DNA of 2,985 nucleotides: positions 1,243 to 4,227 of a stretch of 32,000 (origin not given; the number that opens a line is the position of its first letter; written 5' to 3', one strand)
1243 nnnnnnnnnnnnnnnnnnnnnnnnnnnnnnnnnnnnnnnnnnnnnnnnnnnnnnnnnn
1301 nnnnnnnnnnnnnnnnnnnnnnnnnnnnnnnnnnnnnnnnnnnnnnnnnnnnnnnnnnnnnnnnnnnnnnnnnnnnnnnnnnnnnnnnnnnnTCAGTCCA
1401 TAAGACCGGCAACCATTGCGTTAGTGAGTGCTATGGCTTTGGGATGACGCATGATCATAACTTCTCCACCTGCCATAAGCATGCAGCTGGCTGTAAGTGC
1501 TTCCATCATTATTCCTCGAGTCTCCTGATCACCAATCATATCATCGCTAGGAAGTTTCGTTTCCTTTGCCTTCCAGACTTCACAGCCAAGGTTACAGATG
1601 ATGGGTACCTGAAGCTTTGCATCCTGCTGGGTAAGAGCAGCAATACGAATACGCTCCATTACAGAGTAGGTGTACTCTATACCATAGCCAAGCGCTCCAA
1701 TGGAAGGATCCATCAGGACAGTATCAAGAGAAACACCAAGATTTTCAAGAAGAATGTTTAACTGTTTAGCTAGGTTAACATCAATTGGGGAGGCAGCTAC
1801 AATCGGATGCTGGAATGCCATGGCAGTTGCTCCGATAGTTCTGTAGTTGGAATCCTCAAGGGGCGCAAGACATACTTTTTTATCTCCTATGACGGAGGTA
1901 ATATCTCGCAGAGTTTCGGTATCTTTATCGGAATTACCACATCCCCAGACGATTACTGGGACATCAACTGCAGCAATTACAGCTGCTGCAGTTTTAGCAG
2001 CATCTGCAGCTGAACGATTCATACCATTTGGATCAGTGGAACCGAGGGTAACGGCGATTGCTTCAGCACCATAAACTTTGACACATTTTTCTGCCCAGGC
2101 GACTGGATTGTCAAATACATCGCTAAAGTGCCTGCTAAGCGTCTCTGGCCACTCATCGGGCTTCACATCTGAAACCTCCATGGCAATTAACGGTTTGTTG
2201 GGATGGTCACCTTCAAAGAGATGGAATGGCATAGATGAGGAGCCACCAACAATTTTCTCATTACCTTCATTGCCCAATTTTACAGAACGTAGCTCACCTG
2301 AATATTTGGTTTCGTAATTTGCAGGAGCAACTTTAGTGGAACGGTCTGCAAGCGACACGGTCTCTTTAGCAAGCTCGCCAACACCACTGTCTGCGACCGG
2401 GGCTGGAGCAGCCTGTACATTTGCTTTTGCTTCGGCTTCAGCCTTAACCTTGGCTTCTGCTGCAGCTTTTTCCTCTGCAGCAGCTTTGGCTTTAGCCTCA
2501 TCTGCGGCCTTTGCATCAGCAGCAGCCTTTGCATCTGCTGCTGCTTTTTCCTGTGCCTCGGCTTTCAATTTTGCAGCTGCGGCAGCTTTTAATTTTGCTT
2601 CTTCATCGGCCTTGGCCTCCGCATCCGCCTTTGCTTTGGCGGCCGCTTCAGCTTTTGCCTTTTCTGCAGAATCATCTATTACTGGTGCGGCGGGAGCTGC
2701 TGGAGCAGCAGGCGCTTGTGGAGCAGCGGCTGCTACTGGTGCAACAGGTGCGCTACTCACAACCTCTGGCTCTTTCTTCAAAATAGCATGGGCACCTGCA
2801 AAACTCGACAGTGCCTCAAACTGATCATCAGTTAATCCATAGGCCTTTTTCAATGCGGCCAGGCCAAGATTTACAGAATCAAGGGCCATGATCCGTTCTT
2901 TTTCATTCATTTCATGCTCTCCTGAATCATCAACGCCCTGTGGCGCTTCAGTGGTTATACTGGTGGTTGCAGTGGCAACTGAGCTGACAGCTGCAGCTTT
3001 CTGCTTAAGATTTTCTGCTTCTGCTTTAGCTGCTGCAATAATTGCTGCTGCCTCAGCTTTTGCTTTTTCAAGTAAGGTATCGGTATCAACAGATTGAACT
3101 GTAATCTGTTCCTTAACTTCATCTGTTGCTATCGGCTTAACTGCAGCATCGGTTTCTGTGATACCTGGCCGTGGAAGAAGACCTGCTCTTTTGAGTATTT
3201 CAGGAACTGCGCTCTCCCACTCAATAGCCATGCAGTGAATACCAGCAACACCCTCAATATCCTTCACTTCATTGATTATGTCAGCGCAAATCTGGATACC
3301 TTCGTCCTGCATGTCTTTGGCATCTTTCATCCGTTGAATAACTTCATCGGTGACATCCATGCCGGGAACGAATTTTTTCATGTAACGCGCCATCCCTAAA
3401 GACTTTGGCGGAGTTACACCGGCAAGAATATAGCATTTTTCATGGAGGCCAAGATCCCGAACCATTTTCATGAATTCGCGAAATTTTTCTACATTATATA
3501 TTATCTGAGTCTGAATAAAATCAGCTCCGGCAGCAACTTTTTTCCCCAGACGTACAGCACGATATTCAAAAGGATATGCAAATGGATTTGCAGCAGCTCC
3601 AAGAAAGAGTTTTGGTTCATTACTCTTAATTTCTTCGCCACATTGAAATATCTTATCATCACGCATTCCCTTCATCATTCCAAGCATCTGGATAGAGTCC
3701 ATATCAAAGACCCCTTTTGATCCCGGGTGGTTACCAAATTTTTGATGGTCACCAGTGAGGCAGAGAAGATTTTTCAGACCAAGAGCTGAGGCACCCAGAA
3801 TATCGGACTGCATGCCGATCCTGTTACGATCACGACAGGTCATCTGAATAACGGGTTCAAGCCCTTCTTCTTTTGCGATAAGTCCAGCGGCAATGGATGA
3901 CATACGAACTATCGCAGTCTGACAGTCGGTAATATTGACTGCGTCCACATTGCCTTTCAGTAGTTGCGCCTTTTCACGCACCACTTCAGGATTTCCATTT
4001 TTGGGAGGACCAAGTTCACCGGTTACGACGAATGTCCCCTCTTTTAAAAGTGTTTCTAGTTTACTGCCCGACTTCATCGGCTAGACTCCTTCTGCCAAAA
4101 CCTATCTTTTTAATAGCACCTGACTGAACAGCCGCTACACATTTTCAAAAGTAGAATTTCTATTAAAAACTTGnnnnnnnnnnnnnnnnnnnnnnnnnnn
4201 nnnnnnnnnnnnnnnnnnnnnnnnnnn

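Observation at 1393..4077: One ORF fuses methylene-THF reductase (MetF) to the corrinoid Fe-S protein small subunit (AcsD/CdhD) through a ~290-aa low-complexity tether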

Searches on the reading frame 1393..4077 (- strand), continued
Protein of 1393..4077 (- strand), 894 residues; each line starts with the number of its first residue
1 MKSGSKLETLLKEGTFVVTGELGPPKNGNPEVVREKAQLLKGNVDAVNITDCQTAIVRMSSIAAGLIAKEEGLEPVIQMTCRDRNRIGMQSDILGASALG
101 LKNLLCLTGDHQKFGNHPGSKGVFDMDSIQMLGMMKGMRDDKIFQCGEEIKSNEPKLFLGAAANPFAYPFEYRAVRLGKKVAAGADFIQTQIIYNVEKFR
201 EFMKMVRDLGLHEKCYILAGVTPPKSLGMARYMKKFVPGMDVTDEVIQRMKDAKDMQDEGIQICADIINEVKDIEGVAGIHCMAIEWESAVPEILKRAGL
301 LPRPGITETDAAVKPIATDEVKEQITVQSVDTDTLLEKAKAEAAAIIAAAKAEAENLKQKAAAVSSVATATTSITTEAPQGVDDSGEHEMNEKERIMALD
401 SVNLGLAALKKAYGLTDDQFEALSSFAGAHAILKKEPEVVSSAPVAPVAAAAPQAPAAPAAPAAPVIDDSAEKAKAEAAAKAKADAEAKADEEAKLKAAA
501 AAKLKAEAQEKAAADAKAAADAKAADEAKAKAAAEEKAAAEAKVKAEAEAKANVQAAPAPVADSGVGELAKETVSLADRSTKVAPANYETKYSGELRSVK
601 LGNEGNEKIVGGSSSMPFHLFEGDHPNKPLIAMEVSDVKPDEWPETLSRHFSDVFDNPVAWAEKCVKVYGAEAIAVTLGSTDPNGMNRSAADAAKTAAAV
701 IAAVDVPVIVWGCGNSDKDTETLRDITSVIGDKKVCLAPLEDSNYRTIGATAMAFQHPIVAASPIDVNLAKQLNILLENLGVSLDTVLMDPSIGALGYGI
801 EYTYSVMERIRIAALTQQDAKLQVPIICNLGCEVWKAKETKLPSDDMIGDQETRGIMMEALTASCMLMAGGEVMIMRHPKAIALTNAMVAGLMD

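Call 76: find_encoding_contigs(protein=P0346, flank=10000, max_places=1)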
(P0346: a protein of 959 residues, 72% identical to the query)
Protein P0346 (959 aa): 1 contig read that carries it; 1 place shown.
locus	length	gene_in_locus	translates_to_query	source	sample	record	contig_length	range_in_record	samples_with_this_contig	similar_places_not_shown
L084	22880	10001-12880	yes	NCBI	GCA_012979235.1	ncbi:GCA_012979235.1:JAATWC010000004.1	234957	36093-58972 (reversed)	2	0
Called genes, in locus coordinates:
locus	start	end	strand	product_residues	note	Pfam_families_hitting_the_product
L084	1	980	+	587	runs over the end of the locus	PF01268:FTHFS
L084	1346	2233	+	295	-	PF00763:THF_DHG_CYH, PF02882:THF_DHG_CYH_C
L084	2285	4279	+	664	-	PF03063:Prismane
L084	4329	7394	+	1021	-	-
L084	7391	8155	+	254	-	-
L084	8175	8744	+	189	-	PF13183:Fer4_8, PF13187:Fer4_9, PF13534:Fer4_17, PF12838:Fer4_7 (weak), PF13484:Fer4_16 (weak), PF13237:Fer4_10 (weak), PF14697:Fer4_21 (weak), PF13187:Fer4_9, +6 more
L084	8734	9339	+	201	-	PF02662:FlpD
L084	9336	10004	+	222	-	PF12225:DUF5981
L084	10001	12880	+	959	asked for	PF02219:MTHFR, PF03599:CdhD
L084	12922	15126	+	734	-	PF18537:CODH_A_N, PF03598:CdhC, PF19436:ACS_CODH_B_C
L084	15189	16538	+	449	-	PF04060:FeS, PF03599:CdhD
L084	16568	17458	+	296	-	PF00809:Pterin_bind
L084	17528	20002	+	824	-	PF13510:Fer2_4, PF14691:Fer4_20, PF01266:DAO, PF07992:Pyr_redox_2, PF13450:NAD_binding_8, PF00070:Pyr_redox, PF14697:Fer4_21, PF12838:Fer4_7, +16 more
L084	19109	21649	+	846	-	-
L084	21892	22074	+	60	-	-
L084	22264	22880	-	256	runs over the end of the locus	-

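Call 94: predict_structure(alignment_id=A3)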
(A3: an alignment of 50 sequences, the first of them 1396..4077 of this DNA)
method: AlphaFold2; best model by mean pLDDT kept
length: 894 residues; sequences in the alignment: 50
mean_pLDDT: 79.3   pTM: 0.56
mean pLDDT of the five models: 79.3, 78.7, 76.7, 76.5, 75.8
residues with pLDDT >= 90: 378; 70-90: 302; 50-70: 102; < 50: 112
segments of 3 or more residues with pLDDT < 50: 111-123, 308-329, 365-390, 435-469, 549-560
pLDDT, mean of each block of 10 residues (from residue 1): 85 96 76 91 91 57 88 88 70 88 79 42 65 91 89 88 84 89 94 94 97 96 89 78 95 95 98 97 90 97 66 38 39 72 82 78 45 30 33 64 72 75 66 46 32 33 39 61 71 75 78 78 71 64 53 41 74 80 86 94 93 91 92 95 89 96 96 96 89 96 97 90 93 93 89 92 76 88 95 76 81 88 95 86 87 94 94 96 93 83
secondary structure, 60 per line:
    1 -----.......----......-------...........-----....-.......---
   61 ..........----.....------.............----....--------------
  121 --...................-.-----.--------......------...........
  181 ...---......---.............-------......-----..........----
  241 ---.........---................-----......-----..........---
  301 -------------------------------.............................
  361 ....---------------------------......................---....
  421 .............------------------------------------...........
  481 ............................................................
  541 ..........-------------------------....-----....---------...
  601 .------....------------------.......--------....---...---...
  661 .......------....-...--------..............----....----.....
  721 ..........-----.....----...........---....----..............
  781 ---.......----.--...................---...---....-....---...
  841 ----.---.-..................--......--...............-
elements in order (helices of 4 or more, strands of 3 or more residues): H6-12 E17-22 H30-40 E46-49 H51-57 H61-70 E75-79 H86-98 E103-106 H123-141 E158-163 H170-183 E187-192 H196-208 E216-221 H227-236 H244-252 H256-271 E277-282 H288-297 H332-364 H392-413 H417-433 H470-550 H576-579 H585-588 E598-601 E608-611 E630-636 H645-648 H658-667 E674-677 H690-703 E708-711 H716-730 E736-740 H745-755 E759-762 H767-780 E787-790 H800-816 E826-829 H831-834 H851-868 E871-876 H879-893

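Call 96: fold_search(model_id=the predicted structure, library=pdb)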
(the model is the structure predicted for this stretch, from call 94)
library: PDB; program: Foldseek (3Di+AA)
matches with E <= 10: 1810; with E <= 0.001: 339
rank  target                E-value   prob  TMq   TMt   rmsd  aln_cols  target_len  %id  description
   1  4djd_D                4.0e-33  1.00  0.33  0.91   1.6       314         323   41  Crystal structure of folate-free corrinoid iron-sulfur protein (CFeSP) in complex with its methyltransferase (MeTr) (released 2012-03-14)
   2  2ycl_B                8.2e-32  1.00  0.33  0.95   1.4       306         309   42  complete structure of the corrinoid,iron-sulfur protein including the N-terminal domain with a 4Fe-4S cluster (released 2011-06-08)
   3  2h9a_B                1.1e-31  1.00  0.33  0.96   1.2       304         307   42  Corrinoid Iron-Sulfur Protein (released 2006-09-26)
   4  9fzy_E                5.1e-30  1.00  0.34  0.95   1.4       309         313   36  Structure of carbon monoxide dehydrogenase/acetyl-CoA synthase (CODH/ACS) in complex with corrinoid iron-sulfur protei (released 2025-02-05)
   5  6fcx_A                3.4e-14  1.00  0.27  0.39   3.8       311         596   23  Structure of human 5,10-methylenetetrahydrofolate reductase (MTHFR) (released 2018-05-16)
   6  8eac_B                4.7e-14  1.00  0.27  0.82   4.2       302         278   23  Thermus thermophilus methylenetetrahydrofolate reductase (released 2023-01-18)
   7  8eac_A                6.2e-14  1.00  0.27  0.77   4.4       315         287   22  Thermus thermophilus methylenetetrahydrofolate reductase (released 2023-01-18)
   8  8qa6_A                8.7e-14  1.00  0.27  0.42   4.0       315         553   23  MTHFR + SAM inhibited state (released 2023-11-08)
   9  1v93                  2.8e-13  1.00  0.26  0.73   4.5       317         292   20  5,10-Methylenetetrahydrofolate Reductase from Thermus thermophilus HB8 (released 2004-02-03)
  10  7th5_B                3.4e-13  1.00  0.27  0.79   4.2       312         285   22  Thermus thermophilus methylenetetrahydrofolate reductase (released 2023-01-18)
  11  8qa5_A                7.4e-13  1.00  0.27  0.40   3.8       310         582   23  MTHFR + SAH asymmetric dis-inhibited state (released 2023-11-08)
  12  3apy_A                2.6e-12  1.00  0.28  0.80   4.4       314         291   23  Properties and crystal structure of methylenetetrahydrofolate reductase from Thermus thermophilus HB8 (released 2011-09-14)
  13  3apt_B                2.9e-12  1.00  0.26  0.78   4.5       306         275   22  properties and crystal structure of methylenetetrahydrofolate reductase from Thermus thermophilus HB8 (released 2011-09-14)
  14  3fst_A                1.1e-11  1.00  0.25  0.70   5.8       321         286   18  Crystal Structure of Escherichia coli Methylenetetrahydrofolate Reductase Mutant Phe223Leu at pH 7.4 (released 2009-08-25)
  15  8uy1_D                1.2e-11  1.00  0.26  0.38   4.9       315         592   17  Methylenetetrahydrofolate reductase from Chaetomium thermophilum DSM 1495, Active (R) State (released 2024-06-19)
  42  6fcx_B                3.1e-10  1.00  0.25  0.37   4.6       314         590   22  Structure of human 5,10-methylenetetrahydrofolate reductase (MTHFR) (released 2018-05-16)
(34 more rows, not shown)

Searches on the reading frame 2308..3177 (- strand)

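Call 40: search_protein_families(library=pfam, proteins=[window:2308-3177:-], max_evalue=1)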
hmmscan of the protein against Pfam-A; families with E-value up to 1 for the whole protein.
window:2308-3177:- (290 aa): 2 families
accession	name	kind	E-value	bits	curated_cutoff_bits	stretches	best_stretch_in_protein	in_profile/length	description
PF00430.23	ATP-synt_B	-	0.01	16.4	28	1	22-64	46-88/132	ATP synthase B/B' CF(0)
PF10450.15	POC1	-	0.29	10.5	22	1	48-96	51-99/273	POC1 chaperone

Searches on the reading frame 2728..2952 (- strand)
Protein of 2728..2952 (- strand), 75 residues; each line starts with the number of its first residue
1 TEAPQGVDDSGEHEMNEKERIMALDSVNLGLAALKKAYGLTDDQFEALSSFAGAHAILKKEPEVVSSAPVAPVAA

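Call 40: search_protein_families(library=pfam, proteins=[window:2728-2952:-], max_evalue=1)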
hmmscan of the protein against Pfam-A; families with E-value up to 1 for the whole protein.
window:2728-2952:- (75 aa): 1 family
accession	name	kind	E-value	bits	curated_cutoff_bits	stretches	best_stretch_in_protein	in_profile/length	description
PF23914.1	TPR_CcmH_CycH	-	0.098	12.9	42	1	22-59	61-98/158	Cytochrome c-type biogenesis protein H TPR domain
